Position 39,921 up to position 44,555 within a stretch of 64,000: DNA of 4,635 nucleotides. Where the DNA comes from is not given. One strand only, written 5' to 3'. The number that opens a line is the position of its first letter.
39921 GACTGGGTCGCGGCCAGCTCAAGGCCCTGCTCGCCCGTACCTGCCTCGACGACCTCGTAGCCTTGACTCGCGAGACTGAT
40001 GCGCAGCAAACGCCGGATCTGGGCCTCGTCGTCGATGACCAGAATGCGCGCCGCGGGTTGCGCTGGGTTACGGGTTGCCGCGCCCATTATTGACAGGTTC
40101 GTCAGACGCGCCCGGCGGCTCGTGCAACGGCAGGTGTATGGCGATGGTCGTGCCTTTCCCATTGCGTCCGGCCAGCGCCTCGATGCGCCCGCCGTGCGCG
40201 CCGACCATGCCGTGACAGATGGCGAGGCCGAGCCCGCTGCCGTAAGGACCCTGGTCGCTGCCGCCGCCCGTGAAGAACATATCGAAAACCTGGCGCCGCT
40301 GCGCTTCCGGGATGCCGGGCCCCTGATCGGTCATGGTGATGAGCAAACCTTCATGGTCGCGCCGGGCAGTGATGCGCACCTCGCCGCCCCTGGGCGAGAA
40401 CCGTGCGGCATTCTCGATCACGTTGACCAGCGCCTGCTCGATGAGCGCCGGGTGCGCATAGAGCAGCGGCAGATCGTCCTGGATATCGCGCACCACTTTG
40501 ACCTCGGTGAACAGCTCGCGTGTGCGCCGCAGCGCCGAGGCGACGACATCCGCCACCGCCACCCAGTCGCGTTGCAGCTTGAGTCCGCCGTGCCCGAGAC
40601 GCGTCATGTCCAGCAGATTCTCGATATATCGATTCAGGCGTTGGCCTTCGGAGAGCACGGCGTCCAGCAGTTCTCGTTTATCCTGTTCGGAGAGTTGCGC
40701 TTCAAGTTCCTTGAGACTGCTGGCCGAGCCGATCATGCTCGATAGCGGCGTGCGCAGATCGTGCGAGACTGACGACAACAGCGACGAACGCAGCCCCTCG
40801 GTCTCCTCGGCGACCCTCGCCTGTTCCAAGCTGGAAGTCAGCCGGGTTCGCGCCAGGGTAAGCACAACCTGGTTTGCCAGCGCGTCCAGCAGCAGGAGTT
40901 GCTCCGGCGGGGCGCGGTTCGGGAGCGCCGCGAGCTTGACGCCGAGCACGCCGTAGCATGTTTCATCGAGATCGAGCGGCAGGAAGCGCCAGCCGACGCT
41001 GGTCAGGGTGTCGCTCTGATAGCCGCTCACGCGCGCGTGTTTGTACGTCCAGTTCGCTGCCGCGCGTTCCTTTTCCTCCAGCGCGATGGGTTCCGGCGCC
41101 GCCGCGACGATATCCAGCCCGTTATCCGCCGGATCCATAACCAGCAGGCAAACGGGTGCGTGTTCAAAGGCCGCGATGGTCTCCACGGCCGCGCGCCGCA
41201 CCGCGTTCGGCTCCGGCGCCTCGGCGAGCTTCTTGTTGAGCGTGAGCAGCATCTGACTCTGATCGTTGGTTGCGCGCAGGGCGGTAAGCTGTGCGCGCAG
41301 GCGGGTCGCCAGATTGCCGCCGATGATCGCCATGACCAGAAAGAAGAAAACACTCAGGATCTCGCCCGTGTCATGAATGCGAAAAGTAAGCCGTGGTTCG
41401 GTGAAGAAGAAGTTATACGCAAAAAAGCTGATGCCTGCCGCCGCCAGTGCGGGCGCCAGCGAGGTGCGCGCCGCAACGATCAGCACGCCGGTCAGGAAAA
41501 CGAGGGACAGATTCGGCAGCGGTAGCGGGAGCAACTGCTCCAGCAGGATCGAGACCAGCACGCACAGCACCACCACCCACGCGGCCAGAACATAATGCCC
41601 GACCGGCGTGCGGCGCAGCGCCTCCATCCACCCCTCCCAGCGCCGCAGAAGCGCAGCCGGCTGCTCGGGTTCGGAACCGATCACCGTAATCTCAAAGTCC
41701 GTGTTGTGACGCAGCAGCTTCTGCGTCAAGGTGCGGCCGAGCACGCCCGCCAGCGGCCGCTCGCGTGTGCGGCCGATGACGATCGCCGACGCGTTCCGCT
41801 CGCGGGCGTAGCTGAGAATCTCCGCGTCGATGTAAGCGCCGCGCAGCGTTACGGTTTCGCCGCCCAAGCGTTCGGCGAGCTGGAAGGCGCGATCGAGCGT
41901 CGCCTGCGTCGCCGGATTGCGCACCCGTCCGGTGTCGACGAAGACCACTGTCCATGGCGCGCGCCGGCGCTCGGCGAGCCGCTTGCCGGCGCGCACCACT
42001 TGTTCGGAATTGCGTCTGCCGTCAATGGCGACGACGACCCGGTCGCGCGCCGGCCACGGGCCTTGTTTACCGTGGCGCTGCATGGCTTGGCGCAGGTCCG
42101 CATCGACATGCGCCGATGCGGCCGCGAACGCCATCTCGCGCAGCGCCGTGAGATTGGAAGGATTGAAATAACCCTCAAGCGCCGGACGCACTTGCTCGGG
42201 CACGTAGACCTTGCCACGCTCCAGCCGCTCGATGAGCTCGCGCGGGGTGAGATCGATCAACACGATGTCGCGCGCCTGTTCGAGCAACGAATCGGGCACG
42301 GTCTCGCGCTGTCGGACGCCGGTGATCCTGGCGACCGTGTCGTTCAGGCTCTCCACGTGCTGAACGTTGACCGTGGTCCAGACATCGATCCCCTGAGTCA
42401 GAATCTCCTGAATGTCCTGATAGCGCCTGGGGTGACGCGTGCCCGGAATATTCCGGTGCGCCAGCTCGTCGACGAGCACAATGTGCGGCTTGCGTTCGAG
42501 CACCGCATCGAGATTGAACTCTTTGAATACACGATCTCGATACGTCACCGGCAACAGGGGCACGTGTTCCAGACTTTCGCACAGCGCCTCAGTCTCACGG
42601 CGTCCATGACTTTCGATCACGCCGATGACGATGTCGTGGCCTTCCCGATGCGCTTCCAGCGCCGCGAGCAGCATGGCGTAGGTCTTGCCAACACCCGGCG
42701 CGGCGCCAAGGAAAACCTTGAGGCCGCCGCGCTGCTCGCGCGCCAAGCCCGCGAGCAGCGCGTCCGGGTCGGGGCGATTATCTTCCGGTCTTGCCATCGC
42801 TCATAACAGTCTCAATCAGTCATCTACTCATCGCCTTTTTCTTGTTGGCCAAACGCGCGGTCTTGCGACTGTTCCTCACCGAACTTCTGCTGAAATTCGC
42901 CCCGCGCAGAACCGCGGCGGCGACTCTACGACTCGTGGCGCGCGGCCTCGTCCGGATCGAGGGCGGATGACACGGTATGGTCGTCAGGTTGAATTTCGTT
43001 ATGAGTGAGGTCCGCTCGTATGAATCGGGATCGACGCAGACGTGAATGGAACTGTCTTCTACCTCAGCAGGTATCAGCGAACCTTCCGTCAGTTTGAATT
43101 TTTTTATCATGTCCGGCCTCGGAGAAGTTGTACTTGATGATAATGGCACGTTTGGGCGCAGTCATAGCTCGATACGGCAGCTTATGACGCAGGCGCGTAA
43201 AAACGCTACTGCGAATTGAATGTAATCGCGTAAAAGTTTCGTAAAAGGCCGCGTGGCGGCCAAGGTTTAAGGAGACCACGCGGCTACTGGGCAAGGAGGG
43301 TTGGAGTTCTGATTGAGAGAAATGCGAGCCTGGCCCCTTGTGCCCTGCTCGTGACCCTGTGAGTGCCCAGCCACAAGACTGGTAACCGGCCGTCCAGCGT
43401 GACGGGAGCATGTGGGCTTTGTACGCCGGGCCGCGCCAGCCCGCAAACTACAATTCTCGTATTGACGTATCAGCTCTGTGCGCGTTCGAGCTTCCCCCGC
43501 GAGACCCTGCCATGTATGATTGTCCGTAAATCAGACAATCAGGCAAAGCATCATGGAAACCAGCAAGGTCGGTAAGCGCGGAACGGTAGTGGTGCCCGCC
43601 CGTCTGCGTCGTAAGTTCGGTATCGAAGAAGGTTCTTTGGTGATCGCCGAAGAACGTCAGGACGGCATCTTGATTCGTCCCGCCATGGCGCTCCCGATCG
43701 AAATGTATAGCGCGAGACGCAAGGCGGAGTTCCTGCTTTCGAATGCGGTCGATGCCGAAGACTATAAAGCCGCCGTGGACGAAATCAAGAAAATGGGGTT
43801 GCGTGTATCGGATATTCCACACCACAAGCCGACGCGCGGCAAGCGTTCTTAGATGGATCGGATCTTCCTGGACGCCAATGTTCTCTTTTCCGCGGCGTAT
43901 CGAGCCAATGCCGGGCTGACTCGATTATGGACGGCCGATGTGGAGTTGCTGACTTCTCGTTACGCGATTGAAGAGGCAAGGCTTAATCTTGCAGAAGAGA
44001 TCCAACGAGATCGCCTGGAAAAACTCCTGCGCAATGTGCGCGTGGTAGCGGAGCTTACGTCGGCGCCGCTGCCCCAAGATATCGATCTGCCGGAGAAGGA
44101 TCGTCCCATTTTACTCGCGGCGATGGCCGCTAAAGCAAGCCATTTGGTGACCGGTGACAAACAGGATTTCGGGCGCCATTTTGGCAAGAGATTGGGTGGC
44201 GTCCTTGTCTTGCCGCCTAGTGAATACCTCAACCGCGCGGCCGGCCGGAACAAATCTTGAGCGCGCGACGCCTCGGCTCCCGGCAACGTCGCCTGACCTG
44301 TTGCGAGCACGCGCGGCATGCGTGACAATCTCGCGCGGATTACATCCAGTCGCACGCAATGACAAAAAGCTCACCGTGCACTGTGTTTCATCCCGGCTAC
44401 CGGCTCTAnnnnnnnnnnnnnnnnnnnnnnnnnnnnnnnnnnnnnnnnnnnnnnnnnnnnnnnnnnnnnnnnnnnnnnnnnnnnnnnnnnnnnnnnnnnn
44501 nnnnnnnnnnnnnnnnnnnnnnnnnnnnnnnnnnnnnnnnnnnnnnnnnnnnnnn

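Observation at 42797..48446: kdpFABC-DE locus in decay: vapBC inserted between kdpC and kdpD, kdpA-kdpB out-of-frame deletion fusion, extra frameshift in kdpB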

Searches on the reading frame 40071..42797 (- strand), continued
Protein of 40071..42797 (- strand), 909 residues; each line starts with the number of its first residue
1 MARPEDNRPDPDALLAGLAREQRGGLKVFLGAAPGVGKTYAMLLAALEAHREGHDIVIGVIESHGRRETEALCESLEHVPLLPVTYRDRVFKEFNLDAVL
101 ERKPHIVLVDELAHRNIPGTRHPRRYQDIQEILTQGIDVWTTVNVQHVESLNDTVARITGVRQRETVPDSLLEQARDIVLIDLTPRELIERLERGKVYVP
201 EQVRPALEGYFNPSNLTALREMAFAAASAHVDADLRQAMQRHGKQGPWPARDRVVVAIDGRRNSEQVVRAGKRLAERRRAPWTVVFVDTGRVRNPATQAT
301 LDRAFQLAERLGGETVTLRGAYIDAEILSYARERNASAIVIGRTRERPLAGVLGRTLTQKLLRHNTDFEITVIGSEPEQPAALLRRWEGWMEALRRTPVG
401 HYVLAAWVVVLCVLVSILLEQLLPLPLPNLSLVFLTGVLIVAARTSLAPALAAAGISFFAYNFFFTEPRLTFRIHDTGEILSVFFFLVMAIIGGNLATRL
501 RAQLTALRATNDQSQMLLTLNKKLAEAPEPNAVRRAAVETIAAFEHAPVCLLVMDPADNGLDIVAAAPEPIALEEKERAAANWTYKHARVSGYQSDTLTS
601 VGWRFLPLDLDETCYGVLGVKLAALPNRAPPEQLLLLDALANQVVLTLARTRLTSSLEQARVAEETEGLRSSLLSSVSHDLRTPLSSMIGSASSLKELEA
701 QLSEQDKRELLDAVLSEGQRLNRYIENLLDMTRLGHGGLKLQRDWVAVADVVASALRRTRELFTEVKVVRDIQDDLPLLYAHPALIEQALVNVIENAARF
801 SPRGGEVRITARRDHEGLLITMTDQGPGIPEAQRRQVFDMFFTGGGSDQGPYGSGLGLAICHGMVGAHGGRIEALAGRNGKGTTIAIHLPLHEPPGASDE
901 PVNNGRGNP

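Call 54: find_encoding_contigs(protein=P0160, flank=10000, max_places=4)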
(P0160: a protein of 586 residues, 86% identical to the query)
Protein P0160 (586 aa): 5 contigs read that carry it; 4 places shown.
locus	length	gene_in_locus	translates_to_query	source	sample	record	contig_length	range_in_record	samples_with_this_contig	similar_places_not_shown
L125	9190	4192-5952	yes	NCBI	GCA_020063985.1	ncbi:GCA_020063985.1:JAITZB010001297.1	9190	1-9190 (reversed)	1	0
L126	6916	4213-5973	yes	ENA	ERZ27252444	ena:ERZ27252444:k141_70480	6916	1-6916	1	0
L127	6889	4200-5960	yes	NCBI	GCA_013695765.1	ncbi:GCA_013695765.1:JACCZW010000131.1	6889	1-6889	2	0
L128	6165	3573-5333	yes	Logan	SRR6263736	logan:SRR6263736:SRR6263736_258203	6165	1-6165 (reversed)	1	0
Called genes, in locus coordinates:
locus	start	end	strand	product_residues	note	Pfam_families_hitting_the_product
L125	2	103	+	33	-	?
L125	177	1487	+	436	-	PF03814:KdpA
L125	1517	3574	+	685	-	PF12710:HAD (faint), PF00122:E1-E2_ATPase, PF00702:Hydrolase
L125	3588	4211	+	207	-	PF02669:KdpC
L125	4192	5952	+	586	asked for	PF02702:KdpD, PF00582:Usp, PF13493:DUF4118, PF02518:HATPase_c (weak)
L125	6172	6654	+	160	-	PF00486:Trans_reg_C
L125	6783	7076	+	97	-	-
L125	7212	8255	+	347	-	PF00933:Glyco_hydro_3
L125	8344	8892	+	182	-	PF00156:Pribosyltran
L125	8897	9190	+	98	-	?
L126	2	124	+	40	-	?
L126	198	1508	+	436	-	PF03814:KdpA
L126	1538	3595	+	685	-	PF12710:HAD (faint), PF00122:E1-E2_ATPase, PF00702:Hydrolase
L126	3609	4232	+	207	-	PF02669:KdpC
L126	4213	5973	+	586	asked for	PF02702:KdpD, PF00582:Usp, PF13493:DUF4118, PF02518:HATPase_c (weak)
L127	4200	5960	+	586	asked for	PF02702:KdpD, PF00582:Usp, PF13493:DUF4118, PF02518:HATPase_c (weak)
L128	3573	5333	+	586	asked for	PF02702:KdpD, PF00582:Usp, PF13493:DUF4118, PF02518:HATPase_c (weak)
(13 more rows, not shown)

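Call 55: find_encoding_contigs(protein=P0126, flank=10000, max_places=3)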
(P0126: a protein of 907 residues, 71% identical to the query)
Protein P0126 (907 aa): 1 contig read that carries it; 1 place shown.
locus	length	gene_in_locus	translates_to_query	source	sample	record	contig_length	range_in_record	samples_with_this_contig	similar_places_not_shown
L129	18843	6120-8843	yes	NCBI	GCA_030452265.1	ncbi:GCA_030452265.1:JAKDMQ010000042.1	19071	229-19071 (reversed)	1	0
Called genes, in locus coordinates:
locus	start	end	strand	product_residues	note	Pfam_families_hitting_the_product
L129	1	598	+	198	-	PF03814:KdpA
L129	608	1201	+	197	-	PF02669:KdpC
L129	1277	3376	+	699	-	PF00122:E1-E2_ATPase, PF00702:Hydrolase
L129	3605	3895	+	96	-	-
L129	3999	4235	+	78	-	PF02604:PhdYeFM_antitox (weak)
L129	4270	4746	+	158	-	PF01850:PIN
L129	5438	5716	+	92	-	-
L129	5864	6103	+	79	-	-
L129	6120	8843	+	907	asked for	PF02702:KdpD, PF00582:Usp (weak), PF13493:DUF4118, PF13581:HATPase_c_2 (faint), PF00512:HisKA, PF02518:HATPase_c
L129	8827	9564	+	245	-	PF00072:Response_reg, PF00486:Trans_reg_C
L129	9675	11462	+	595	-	PF03600:CitMHS, PF02080:TrkA_C, PF00939:Na_sulph_symp, PF03600:CitMHS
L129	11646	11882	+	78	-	PF02604:PhdYeFM_antitox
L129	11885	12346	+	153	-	PF01850:PIN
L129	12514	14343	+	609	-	PF00270:DEAD, PF00271:Helicase_C, PF16124:RecQ_Zn_bind, PF09382:RQC, PF00570:HRDC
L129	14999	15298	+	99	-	PF01909:NTP_transf_2, PF18765:Polbeta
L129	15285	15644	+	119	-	PF01934:HepT-like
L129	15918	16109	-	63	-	-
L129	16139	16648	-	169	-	PF00583:Acetyltransf_1 (weak), PF13508:Acetyltransf_7 (weak)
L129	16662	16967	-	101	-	PF08681:TacA1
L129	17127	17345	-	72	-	-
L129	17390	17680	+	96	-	PF08681:TacA1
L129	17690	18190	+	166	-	PF00583:Acetyltransf_1 (weak), PF13673:Acetyltransf_10 (weak), PF13508:Acetyltransf_7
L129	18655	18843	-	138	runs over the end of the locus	PF13372:Alginate_exp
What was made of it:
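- Closest known: corA-kdpDE arrangement in related gammaproteobacterial MAG contigs. Different: L129 has a Phd/PIN pair there (call 55).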

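Call 56: find_encoding_contigs(protein=P0124, flank=10000, max_places=3)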
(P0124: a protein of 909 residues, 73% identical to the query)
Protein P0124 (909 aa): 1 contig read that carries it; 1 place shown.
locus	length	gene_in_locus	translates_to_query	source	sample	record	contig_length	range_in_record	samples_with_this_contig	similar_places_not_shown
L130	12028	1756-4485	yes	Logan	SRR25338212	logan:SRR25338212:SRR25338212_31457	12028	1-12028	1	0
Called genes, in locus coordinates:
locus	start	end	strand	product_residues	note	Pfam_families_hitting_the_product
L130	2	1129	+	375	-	?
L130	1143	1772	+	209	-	PF02669:KdpC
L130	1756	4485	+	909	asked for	PF02702:KdpD, PF00582:Usp, PF13493:DUF4118, PF00512:HisKA, PF02518:HATPase_c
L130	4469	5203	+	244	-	PF00072:Response_reg, PF00486:Trans_reg_C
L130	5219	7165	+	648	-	PF02705:K_trans, PF22776:K_trans_C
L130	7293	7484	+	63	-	-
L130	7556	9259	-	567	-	-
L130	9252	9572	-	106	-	-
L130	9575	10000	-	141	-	-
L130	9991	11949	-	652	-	-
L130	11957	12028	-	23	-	?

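Call 72: search_protein_families(library=pfam, proteins=[L131:5075-6076:+, L131:2891-3535:+, L129:5864-6100:+, L129:5438-5713:+, L129:3605-3892:+], max_evalue=0.01)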
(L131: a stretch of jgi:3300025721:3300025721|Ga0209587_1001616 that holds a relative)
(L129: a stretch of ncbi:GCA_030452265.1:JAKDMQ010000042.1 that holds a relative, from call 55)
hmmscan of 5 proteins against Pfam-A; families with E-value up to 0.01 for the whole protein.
L131:5075-6076:+ (334 aa): 1 family
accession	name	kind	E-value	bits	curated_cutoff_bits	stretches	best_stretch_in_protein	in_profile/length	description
PF01544.23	CorA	-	5e-31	108.5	27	1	26-306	10-292/292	CorA-like Mg2+ transporter protein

L131:2891-3535:+ (215 aa): 0 families

L129:5864-6100:+ (79 aa): 0 families

L129:5438-5713:+ (92 aa): 0 families

L129:3605-3892:+ (96 aa): 1 family
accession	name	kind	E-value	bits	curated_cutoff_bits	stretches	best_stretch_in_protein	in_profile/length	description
PF00543.27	P-II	-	0.0032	18.2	25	1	1-73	1-80/102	Nitrogen regulatory protein P-II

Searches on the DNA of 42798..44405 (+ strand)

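Call 32: search_dna_similar(query=window:42798-44405:+, collection=plasmids, mode=distant, max_rows=10)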
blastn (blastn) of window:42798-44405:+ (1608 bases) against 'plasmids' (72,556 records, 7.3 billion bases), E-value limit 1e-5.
Records with a match: 1; places in all: 1; records where one place covers at least 80% of the query: 0.
Best place of each record, by identity: 60-80% 1.
By first word of the organism name: Thermomicrobium 1.
By predicted mobility (MOB-suite, as given by PLSDB): non-mobilizable 1.
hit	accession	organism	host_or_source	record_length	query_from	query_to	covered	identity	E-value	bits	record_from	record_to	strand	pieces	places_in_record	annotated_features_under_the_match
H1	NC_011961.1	Thermomicrobium roseum DSM 5159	-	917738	756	853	6%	73.5%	6e-6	61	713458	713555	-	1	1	AbrB/MazE/SpoVT family DNA-binding domain-containing protein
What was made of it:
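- Tried and rejected: Searched plasmid records for the 1.6 kb interval (call 32).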

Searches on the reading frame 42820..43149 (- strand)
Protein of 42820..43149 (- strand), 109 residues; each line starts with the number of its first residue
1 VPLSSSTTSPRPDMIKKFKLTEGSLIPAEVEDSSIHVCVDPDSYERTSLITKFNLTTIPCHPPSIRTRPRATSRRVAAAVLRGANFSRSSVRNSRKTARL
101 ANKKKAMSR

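Call 16: search_protein_families(library=pfam, proteins=[window:42820-43149:-], max_evalue=0.01)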
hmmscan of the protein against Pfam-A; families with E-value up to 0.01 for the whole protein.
window:42820-43149:- (109 aa): 0 families

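Call 26: search_protein_families(library=ncbifam, proteins=[window:42820-43149:-], max_evalue=0.01)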
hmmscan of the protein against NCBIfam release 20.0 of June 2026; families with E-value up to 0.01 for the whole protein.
window:42820-43149:- (109 aa): 0 families

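Call 31: find_homologous_proteins(query=window:42820-43110:-, max_evalue=0.001)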
Query window:42820-43110:- (96 aa): 1 proteins with E <= 0.001 among 4 candidates.
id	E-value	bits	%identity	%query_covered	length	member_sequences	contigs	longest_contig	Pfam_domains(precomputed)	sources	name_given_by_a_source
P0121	1.8e-54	199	100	100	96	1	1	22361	-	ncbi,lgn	-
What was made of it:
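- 42820..43246 (-): Remnant of a corA-family gene with its upstream region. The 96-codon ORF at 43110-42820 (called 'orf96' below) is what is left of the gene. The ORF has no other homologue among 5.8 billion proteins (call 31).
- Tried and rejected: orf96 looked like an ORFan with no homologue (call 31).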

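Call 33: search_protein_families(library=padloc, proteins=[window:42820-43110:-], max_evalue=0.01)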
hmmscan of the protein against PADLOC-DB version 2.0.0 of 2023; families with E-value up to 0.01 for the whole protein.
window:42820-43110:- (96 aa): 0 families
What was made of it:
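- Tried and rejected: PADLOC defence models for vapB, vapC and orf96 (the 96-codon ORF at 43110-42820) gave no hits (call 33).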

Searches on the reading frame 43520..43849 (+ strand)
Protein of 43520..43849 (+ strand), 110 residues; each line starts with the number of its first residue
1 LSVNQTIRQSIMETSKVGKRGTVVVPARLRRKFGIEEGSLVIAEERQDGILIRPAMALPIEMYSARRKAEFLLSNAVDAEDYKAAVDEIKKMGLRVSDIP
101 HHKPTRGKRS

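Call 16: search_protein_families(library=pfam, proteins=[window:43520-43849:+], max_evalue=0.01)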
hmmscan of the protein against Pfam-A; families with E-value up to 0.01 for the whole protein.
window:43520-43849:+ (110 aa): 1 family
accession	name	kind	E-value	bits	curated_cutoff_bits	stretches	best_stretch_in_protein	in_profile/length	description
PF04014.23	MazE_antitoxin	-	1.8e-11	44.2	24.7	1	15-55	2-43/48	Antidote-toxin recognition MazE, bacterial antitoxin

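Call 26: search_protein_families(library=ncbifam, proteins=[window:43520-43849:+], max_evalue=0.01)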
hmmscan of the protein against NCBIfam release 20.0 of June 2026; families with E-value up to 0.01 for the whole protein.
window:43520-43849:+ (110 aa): 1 family
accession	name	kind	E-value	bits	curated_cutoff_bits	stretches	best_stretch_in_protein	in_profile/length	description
TIGR01439.1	lp_hng_hel_AbrB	domain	7.5e-11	41.6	28.3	1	14-55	1-43/44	transcriptional regulator, AbrB family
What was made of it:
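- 43553..43852 (+): vapB-like antitoxin (AbrB/MazE/SpoVT fold), 99 codons. PF04014, 44 bits; TIGR01439 (calls 16, 26).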

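Call 33: search_protein_families(library=padloc, proteins=[window:43553-43849:+], max_evalue=0.01)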
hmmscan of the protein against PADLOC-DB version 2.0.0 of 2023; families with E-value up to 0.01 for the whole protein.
window:43553-43849:+ (99 aa): 0 families
